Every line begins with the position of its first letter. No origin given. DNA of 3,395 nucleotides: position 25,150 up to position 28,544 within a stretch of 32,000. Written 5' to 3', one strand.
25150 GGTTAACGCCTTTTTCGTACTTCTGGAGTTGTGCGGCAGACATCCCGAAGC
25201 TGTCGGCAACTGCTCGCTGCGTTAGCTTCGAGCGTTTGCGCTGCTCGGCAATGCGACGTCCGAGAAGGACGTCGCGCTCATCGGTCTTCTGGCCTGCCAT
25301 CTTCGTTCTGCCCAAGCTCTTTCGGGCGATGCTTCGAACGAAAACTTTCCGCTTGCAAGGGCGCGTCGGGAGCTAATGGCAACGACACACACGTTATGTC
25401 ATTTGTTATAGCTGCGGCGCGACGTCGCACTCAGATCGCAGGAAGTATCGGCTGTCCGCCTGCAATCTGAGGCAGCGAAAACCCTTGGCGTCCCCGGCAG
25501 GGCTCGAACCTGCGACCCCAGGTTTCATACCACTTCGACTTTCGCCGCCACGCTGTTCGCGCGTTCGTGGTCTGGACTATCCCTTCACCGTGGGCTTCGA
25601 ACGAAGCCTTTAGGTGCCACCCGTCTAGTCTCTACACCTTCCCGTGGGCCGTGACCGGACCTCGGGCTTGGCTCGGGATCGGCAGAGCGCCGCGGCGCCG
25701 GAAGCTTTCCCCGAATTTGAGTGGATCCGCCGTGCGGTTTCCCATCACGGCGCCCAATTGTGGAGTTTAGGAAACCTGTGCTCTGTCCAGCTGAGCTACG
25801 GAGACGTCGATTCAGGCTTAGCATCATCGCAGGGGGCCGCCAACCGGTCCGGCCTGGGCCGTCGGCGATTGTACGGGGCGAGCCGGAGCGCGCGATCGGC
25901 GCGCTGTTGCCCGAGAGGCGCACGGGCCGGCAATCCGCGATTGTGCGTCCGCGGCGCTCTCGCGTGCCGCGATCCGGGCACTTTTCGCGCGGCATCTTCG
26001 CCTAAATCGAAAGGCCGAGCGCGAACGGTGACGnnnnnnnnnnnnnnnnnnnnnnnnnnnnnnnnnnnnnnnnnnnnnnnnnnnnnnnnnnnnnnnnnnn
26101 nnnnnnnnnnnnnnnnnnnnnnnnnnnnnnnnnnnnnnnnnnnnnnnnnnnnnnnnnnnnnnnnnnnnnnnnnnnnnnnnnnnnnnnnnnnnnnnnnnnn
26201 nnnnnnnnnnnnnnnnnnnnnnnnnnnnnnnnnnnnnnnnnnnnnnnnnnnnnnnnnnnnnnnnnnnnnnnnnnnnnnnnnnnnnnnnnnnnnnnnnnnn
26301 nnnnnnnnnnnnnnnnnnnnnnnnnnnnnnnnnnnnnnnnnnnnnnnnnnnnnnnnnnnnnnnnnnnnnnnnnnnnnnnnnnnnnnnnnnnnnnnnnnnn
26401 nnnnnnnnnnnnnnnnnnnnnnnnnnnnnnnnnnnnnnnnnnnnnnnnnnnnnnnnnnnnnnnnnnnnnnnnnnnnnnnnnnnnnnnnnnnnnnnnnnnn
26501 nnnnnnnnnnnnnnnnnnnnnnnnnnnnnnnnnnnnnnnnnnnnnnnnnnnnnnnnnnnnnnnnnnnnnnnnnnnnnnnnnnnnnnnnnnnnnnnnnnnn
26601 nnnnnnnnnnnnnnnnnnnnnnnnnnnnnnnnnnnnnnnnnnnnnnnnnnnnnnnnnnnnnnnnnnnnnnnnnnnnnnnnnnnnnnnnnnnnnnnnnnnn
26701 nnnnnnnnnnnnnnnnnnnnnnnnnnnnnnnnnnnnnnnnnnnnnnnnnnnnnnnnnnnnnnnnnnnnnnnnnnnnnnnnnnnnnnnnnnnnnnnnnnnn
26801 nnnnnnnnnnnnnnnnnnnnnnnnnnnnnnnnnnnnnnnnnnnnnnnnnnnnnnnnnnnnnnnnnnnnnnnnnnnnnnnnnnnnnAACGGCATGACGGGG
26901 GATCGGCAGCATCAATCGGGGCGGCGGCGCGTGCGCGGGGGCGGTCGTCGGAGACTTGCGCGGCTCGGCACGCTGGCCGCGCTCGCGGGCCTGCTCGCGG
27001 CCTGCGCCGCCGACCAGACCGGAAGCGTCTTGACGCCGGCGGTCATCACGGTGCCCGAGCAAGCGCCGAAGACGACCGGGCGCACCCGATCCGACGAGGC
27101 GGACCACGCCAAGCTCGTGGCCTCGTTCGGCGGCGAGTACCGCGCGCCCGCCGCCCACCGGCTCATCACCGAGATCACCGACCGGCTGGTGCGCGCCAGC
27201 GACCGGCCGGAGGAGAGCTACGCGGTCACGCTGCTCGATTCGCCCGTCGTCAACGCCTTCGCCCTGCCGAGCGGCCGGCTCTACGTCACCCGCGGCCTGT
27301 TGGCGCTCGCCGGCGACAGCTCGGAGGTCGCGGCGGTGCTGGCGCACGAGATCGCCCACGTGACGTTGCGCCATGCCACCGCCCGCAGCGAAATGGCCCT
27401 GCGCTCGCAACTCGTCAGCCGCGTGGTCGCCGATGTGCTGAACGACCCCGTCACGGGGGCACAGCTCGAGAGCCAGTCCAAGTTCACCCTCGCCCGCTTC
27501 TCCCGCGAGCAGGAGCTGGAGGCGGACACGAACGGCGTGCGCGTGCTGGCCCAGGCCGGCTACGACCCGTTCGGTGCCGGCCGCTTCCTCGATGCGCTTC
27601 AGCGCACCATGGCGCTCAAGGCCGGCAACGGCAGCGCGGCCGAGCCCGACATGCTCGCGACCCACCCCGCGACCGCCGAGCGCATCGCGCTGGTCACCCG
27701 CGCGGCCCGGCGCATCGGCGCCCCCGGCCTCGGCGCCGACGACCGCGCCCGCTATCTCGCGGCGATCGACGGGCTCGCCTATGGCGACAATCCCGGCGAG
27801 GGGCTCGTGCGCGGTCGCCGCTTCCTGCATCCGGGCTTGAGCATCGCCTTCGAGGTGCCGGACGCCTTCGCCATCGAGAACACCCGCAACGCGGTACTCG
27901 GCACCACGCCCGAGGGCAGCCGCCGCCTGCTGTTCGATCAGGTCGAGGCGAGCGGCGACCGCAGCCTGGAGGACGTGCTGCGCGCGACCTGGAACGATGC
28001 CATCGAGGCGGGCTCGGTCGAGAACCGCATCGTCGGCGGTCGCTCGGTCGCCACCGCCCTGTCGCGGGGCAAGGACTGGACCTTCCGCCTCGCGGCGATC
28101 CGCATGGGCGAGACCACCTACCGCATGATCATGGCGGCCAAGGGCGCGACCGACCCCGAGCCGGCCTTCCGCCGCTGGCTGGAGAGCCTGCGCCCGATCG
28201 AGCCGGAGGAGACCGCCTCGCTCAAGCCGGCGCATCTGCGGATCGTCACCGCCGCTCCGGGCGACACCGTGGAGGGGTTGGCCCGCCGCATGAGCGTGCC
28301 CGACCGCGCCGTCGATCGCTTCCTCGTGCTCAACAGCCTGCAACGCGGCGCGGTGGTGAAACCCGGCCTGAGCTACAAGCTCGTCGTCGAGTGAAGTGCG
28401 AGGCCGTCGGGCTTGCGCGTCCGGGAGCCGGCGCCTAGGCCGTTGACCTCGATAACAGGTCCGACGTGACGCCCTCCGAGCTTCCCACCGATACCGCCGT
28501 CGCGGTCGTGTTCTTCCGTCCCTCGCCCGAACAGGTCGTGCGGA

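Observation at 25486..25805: tRNA-Arg(CCU) gene split by a 243-nt group I intron that standard gene callers are likely to miss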

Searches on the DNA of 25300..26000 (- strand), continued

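Call 41: search_with_rna_model(model_id=R1, sources=[window, L001, L009, L010, L011, L012, L013, L014, L015, L016, L017, L018, L019, L020, L021, L022, L023, L024, L025, L026, L027, L028, L029, L030, L031, L032, L033, L034, L035, L036, L037, L038, L039, L040, L041, L042, L043, L044, L045, L046, L047, L048, L049, L050, L051, L052, L053, L054, L055, L056, L057, L058, L059, L060, L061, L062, L063, L064, L065, L066, L067, L068, L069, L070, L071, L072, L073, L074, L075, L076, L077, L078, L079, L080, L081, L082, L083, L084, L085, L086, L087, L088, L089, L090, L091, L092, L093, L094, L095, L096, L097, L098, L099, L100, L101, L102, L114, L119], max_evalue=0.001, make_alignment=true)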
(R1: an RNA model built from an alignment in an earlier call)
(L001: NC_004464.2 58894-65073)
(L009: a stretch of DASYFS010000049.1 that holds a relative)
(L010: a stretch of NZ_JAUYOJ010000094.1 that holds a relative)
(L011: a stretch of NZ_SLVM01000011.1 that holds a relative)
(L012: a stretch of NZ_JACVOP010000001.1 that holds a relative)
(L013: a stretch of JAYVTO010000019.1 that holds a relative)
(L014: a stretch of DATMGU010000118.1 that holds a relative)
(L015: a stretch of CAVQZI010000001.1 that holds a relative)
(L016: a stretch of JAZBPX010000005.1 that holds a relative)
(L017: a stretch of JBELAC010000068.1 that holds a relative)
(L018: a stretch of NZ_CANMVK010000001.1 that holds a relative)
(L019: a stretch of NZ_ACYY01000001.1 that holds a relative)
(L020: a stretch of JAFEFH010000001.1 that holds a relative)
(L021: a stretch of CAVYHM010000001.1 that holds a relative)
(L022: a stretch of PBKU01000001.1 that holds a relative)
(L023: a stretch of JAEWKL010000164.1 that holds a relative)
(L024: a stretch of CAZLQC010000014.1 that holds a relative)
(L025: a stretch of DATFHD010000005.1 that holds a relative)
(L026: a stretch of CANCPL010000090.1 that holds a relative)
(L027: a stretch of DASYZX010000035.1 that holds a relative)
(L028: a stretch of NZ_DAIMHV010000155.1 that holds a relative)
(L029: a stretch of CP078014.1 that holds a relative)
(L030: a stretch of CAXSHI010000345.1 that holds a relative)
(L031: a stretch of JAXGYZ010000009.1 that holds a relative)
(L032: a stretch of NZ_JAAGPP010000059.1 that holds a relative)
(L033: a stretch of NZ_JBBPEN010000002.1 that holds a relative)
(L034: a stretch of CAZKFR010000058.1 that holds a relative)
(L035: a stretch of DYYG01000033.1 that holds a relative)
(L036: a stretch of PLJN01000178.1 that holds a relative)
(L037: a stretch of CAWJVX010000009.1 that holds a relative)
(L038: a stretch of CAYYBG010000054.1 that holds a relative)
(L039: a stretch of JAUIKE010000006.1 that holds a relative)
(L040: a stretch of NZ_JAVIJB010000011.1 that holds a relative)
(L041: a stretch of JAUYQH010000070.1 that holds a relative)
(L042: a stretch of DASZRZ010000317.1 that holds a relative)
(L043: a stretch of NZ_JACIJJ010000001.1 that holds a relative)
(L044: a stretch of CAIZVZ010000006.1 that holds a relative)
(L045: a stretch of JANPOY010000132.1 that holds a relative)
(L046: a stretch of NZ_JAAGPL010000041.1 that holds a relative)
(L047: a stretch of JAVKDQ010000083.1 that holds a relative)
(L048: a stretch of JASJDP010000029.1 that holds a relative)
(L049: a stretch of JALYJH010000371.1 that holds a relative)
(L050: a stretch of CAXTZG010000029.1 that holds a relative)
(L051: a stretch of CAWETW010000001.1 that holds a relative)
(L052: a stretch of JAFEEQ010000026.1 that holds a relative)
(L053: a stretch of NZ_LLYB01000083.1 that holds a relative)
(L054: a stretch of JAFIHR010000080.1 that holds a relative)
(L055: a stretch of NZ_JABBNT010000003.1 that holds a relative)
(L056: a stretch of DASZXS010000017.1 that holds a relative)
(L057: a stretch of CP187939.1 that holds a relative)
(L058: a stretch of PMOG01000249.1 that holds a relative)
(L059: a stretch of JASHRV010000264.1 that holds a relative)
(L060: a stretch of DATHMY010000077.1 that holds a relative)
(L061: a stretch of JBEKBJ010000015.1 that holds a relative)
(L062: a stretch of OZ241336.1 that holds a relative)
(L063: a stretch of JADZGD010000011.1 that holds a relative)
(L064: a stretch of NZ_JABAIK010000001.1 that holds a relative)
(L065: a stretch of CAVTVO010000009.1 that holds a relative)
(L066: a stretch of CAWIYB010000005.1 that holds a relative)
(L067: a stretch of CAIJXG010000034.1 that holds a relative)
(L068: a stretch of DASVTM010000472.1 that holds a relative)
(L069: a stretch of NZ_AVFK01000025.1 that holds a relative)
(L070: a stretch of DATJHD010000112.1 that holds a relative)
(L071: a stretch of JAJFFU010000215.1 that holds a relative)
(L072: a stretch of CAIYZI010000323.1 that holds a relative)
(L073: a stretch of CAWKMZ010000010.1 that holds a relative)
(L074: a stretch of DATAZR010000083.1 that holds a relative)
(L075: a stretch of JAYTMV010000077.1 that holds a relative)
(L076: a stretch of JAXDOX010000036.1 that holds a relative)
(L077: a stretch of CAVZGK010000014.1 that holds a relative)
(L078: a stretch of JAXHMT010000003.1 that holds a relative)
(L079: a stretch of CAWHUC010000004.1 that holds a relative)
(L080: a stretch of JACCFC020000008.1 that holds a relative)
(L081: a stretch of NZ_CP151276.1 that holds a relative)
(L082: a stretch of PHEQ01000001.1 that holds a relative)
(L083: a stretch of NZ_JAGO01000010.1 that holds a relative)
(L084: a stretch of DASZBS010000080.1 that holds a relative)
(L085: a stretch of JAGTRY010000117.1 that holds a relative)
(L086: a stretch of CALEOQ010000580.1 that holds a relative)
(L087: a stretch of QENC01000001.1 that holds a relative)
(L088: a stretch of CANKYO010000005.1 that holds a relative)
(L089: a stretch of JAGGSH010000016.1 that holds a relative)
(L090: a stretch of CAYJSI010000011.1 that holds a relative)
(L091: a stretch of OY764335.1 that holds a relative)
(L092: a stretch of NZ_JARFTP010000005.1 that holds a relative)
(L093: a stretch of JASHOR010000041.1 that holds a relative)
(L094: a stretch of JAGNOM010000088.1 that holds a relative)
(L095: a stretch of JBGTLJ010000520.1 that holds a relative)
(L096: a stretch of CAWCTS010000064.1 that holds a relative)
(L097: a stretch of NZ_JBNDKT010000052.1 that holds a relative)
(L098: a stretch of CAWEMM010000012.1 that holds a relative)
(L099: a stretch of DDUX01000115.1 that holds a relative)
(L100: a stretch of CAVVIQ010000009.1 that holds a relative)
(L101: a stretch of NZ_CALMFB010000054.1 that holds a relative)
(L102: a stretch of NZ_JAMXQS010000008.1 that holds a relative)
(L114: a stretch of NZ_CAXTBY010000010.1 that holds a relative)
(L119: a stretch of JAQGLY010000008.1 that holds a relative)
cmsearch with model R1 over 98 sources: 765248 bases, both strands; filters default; matches with E-value up to 0.001: 99.
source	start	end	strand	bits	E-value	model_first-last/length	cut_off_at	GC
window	25520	25776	-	261.9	1.1e-83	1-247/247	no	0.61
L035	1679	1932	-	260.2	3.9e-83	1-247/247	no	0.65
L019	6847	7082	+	246.7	1.1e-78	1-247/247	no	0.62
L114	6849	7102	+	239.5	2.3e-76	1-247/247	no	0.69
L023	143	395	+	224.9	1.4e-71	1-247/247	no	0.64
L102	803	1046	-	224.7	1.6e-71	1-247/247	no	0.63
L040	3550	3788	+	221.3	2.2e-70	1-247/247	no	0.59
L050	3660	3903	-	216.4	9.2e-69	1-247/247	no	0.65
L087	6087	6327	+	212.6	1.5e-67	1-247/247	no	0.49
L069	1109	1361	-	210.2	9.6e-67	1-247/247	no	0.63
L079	5334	5583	+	206.2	1.9e-65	1-247/247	no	0.68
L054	6148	6413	+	200.7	1.2e-63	1-247/247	no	0.68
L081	5257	5494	+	191.3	1.5e-60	1-247/247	no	0.64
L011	4379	4606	+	187.6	2.4e-59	1-247/247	no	0.63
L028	6035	6277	-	183.2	6.6e-58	1-247/247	no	0.63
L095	4458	4686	-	179.4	1.2e-56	1-247/247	no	0.59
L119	4187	4435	+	179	1.6e-56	1-247/247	no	0.55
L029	3746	3974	+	178.8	1.8e-56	1-247/247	no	0.6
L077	1589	1829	-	177.5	4.9e-56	1-247/247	no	0.56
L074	6930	7156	+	177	7e-56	1-247/247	no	0.58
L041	4087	4315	-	176.9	7.9e-56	1-247/247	no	0.6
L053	5188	5406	-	175.7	2e-55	1-247/247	no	0.61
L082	2024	2281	-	175.3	2.6e-55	1-247/247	no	0.59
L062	6966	7214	-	175.1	3e-55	1-247/247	no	0.56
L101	5781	6016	-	172.9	1.6e-54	1-247/247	no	0.61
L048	5531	5746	+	172.5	2.2e-54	1-247/247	no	0.56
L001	2957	3183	+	172.3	2.5e-54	1-247/247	no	0.59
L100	4229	4450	+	171.5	4.8e-54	1-247/247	no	0.59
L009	188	419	-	171.2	5.8e-54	1-247/247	no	0.67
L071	6668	6916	+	170.8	8e-54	1-247/247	no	0.55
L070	5444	5672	-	170.5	9.5e-54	1-247/247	no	0.6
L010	2374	2607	-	169.9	1.6e-53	1-247/247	no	0.6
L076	7090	7352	+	169.7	1.8e-53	1-247/247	no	0.63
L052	2293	2535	+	168.8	3.5e-53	1-247/247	no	0.6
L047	4229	4472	+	168.7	3.7e-53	1-247/247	no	0.61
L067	840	1080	+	168.5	4.5e-53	1-247/247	no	0.56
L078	502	727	-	167.9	6.9e-53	1-247/247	no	0.58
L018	4843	5099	-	165.2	5.5e-52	1-247/247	no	0.57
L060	1044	1285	+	164.8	7.2e-52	1-247/247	no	0.55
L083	4673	4929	-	164.8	7.3e-52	1-247/247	no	0.51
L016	412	666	-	164.5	8.9e-52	1-247/247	no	0.56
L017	1298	1556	+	164.5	9.4e-52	1-247/247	no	0.58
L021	221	469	-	163.6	1.9e-51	1-247/247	no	0.59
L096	7175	7405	+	163.2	2.5e-51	1-247/247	no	0.63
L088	3855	4112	+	162.9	2.9e-51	1-247/247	no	0.55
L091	1572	1804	+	162.6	3.7e-51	1-247/247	no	0.62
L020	5544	5778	+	162.6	3.7e-51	1-247/247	no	0.57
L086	2988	3225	-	162.6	3.8e-51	1-247/247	no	0.64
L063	4895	5146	+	162.1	5.5e-51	1-247/247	no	0.6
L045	411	657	-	161.5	8.8e-51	1-247/247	no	0.57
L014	28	278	+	161.4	9.7e-51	1-247/247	no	0.61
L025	6647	6882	+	161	1.3e-50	1-247/247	no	0.6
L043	3849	4098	-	160.7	1.6e-50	1-247/247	no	0.66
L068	4205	4464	-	159.5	4e-50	1-247/247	no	0.59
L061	628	888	+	157.9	1.3e-49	1-247/247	no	0.62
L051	1385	1622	-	157.4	1.9e-49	1-247/247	no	0.57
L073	910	1151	+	156.9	2.8e-49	1-247/247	no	0.6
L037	5240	5489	+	154.2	2.1e-48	1-247/247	no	0.62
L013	7465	7710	+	152.8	6.4e-48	1-247/247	no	0.62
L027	6764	7021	+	151.3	1.9e-47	1-247/247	no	0.59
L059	248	507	+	151.1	2.3e-47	1-247/247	no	0.7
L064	2290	2522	-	150.9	2.6e-47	1-247/247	no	0.45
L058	4579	4837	+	150.4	3.8e-47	1-247/247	no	0.65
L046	4549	4806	+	147.3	4.1e-46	1-247/247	no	0.61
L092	446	677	+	147.2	4.4e-46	1-247/247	no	0.63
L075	2270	2514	+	146.8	5.6e-46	1-247/247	no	0.56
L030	337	558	-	146.7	6e-46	1-247/247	no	0.52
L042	6002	6244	+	146.3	8.3e-46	1-247/247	no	0.59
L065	7327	7607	+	145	2.2e-45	1-247/247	no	0.63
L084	7200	7490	+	144.5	3.4e-45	1-247/247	no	0.61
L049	329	576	-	143.7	5.8e-45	1-247/247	no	0.59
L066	2640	2844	+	142.6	1.4e-44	1-247/247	no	0.49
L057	3366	3613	-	141.5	3.1e-44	1-247/247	no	0.56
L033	7503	7848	+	135.5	2.9e-42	1-247/247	no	0.6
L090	2988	3231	+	135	4.2e-42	1-247/247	no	0.49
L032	2281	2542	-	133.4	1.5e-41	1-247/247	no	0.65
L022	6316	6522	+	133.2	1.7e-41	1-247/247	no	0.52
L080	786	1003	+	132.1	3.7e-41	1-247/247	no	0.46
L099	3627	3848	+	130.5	1.3e-40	1-247/247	no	0.59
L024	4782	5017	-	129.7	2.3e-40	1-247/247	no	0.47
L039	144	493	-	128.7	4.8e-40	1-247/247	no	0.48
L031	2035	2352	+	128.3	6.8e-40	1-247/247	no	0.64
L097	6681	6973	+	127.2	1.5e-39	1-247/247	no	0.63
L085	356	573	-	125.7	4.8e-39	1-247/247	no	0.56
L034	2680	2908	-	124.1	1.6e-38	1-247/247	no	0.63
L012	5978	6214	-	123.7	2.2e-38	1-247/247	no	0.46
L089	951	1183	+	123.6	2.4e-38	1-247/247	no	0.39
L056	1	191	-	121.2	1.5e-37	1-206/247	3'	0.59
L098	1601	1895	+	120.7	2.1e-37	1-247/247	no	0.67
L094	36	253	-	119.1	7.1e-37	1-247/247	no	0.51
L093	1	186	-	111.8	1.8e-34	1-202/247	3'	0.61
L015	7813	8000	-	111.3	2.4e-34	84-247/247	5'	0.6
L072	238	463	-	110.8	3.6e-34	1-247/247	no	0.47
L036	197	403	+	97.1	1.1e-29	1-247/247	no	0.59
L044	7596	7825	-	95.8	2.9e-29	1-247/247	no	0.42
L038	3591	3793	-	86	5.1e-26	1-247/247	no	0.42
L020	6072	6258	-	83.9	2.4e-25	1-247/247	no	0.57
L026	6463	6647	-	78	2e-23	50-247/247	5'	0.44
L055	5064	5295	-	59.3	2.9e-17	1-247/247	no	0.56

Alignment A2: 99 matches aligned to the model, 569 columns, each read 5' to 3' on its own strand. Consensus structure (alignment columns), stored with it:
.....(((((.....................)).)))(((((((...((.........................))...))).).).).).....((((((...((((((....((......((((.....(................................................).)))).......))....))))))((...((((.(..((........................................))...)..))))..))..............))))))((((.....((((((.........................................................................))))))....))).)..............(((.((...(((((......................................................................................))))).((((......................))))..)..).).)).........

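Call 64: search_with_rna_model(model_id=R1, sources=[L002, L003, L004, L005, L006, L007, L008, L103, L104, L105, L106, L107, L108, L109, L110, L111, L112, L113, L115, L116, L117, L118, L120, L121, L122, L123, L124, L125, L126, L127, L128, L129, L130, L131, L132, L140], max_evalue=0.001)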
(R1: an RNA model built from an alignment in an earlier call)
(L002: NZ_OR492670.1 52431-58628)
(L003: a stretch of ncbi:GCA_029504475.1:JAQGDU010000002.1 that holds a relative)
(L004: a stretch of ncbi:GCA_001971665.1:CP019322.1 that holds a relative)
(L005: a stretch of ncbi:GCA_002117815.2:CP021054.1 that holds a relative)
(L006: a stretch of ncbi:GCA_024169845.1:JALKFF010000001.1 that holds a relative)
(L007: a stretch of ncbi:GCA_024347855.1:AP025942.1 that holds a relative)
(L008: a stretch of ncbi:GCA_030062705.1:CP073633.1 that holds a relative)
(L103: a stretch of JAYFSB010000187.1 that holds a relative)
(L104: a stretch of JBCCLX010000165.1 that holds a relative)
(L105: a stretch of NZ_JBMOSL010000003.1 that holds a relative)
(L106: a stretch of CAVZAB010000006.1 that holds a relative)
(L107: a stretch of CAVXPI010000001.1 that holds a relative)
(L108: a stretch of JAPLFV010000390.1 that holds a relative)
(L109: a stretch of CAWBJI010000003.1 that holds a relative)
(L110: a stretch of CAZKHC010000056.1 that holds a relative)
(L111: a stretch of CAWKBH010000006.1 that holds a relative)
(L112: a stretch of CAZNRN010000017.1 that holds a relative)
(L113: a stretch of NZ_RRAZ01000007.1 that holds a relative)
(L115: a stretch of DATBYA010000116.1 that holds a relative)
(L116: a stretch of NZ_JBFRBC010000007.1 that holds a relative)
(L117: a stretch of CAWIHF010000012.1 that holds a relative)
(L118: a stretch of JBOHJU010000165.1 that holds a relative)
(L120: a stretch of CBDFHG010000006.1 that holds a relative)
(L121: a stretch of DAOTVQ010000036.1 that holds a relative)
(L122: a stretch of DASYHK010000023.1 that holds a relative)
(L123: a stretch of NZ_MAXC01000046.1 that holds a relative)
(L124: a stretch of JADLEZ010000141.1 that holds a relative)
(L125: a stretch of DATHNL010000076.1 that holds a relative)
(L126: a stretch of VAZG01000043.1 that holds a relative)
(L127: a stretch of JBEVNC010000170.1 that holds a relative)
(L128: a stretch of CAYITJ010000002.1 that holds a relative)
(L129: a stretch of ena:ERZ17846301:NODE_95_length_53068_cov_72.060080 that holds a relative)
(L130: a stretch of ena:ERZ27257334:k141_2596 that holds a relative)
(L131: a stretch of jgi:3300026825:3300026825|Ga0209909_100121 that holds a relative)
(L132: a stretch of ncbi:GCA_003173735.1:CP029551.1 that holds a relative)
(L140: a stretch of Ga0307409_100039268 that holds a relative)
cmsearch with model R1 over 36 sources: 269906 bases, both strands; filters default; matches with E-value up to 0.001: 35.
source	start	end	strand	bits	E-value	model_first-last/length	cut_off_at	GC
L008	2910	3166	+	263.9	8.7e-85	1-247/247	no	0.62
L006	2910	3166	+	263.1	1.6e-84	1-247/247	no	0.62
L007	2910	3166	+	263.1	1.6e-84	1-247/247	no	0.62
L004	2910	3166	+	262.6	2.2e-84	1-247/247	no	0.61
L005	2910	3166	+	261.9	3.8e-84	1-247/247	no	0.61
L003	2910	3166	+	259.4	2.4e-83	1-247/247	no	0.61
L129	1963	2241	+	215.4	6.7e-69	1-247/247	no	0.66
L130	1963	2241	+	215.4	6.7e-69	1-247/247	no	0.66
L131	1963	2241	+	215.4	6.7e-69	1-247/247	no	0.66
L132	1960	2226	+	208.3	1.5e-66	1-247/247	no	0.69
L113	916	1156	-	195.1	2.9e-62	1-247/247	no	0.61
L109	5884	6111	+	182.1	5.6e-58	1-247/247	no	0.61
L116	431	687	+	179.8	3e-57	1-247/247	no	0.58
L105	2125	2351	+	179.8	3.1e-57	1-247/247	no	0.58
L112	1565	1811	-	175.6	7.4e-56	1-247/247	no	0.56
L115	5738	5995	+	174.6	1.6e-55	1-247/247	no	0.57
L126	4534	4752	+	174.4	1.9e-55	1-247/247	no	0.58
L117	677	901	-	172.1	1.1e-54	1-247/247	no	0.62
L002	2974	3201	+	166.8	5.5e-53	1-247/247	no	0.59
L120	660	922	+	159.2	1.8e-50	1-247/247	no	0.6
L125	5568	5799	+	158.9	2.2e-50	1-247/247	no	0.62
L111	6493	6736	-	158.6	2.9e-50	1-247/247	no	0.68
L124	499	725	-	157.4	6.8e-50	1-247/247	no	0.65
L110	1961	2235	+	156.3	1.6e-49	1-247/247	no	0.48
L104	4100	4349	+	154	9e-49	1-247/247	no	0.66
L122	3691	3926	-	152.8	2.2e-48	1-247/247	no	0.58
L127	1575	1836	-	150.1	1.7e-47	1-247/247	no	0.63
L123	4890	5141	-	149.2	3.2e-47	1-247/247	no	0.55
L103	1835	2107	-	145.1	7.2e-46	1-247/247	no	0.62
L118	4978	5230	-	143.2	3e-45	1-247/247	no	0.59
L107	5819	6079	-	141.7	9.8e-45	1-247/247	no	0.59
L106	2763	3009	+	141.1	1.5e-44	1-247/247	no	0.66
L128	5139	5369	-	134.1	2.9e-42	1-247/247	no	0.48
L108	1898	2124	-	129.9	6.8e-41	1-247/247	no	0.46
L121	471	691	-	109.1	4.6e-34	1-247/247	no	0.5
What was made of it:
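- On Alphaproteobacterial tRNA-Arg(CCU) intron family: Model R1 scores non-seed tRNA-Arg(CCU) introns at 206-221 bits, against at most 195 bits for tRNA-Leu introns (calls 41, 64).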

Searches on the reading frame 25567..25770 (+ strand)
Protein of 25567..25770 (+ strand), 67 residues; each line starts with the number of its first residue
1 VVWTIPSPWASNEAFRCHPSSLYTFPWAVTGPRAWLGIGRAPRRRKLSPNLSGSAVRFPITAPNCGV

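Call 50: search_protein_families(library=pfam, proteins=[window:25567-25770:+], max_evalue=1)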
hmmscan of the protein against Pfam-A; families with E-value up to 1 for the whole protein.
window:25567-25770:+ (67 aa): 1 family
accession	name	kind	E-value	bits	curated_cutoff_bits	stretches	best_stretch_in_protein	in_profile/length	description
PF08122.17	NDUF_B12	-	0.091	13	22.7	1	8-20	3-15/55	NADH-ubiquinone oxidoreductase B12 subunit family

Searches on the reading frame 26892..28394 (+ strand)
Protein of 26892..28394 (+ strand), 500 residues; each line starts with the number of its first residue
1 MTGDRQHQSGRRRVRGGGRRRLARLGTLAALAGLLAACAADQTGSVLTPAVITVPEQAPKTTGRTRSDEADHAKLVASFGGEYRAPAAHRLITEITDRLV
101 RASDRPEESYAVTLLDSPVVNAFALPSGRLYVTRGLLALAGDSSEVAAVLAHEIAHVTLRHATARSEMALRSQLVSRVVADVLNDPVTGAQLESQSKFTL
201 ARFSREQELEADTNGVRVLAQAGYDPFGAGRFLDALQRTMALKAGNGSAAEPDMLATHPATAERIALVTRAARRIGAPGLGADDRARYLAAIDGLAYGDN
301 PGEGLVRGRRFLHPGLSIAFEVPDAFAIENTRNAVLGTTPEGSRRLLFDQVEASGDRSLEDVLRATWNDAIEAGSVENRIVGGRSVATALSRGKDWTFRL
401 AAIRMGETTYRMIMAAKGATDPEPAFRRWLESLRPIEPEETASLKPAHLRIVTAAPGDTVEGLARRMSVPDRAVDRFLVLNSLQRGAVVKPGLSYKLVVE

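Call 10: search_protein_families(library=pfam, proteins=[window:26892-28394:+], max_evalue=0.01)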
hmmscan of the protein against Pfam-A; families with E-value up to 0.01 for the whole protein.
window:26892-28394:+ (500 aa): 1 family
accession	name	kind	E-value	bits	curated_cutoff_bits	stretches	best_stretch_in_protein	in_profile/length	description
PF01435.24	Peptidase_M48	-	1.3e-31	110.3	20.3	1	90-268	5-182/186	Peptidase family M48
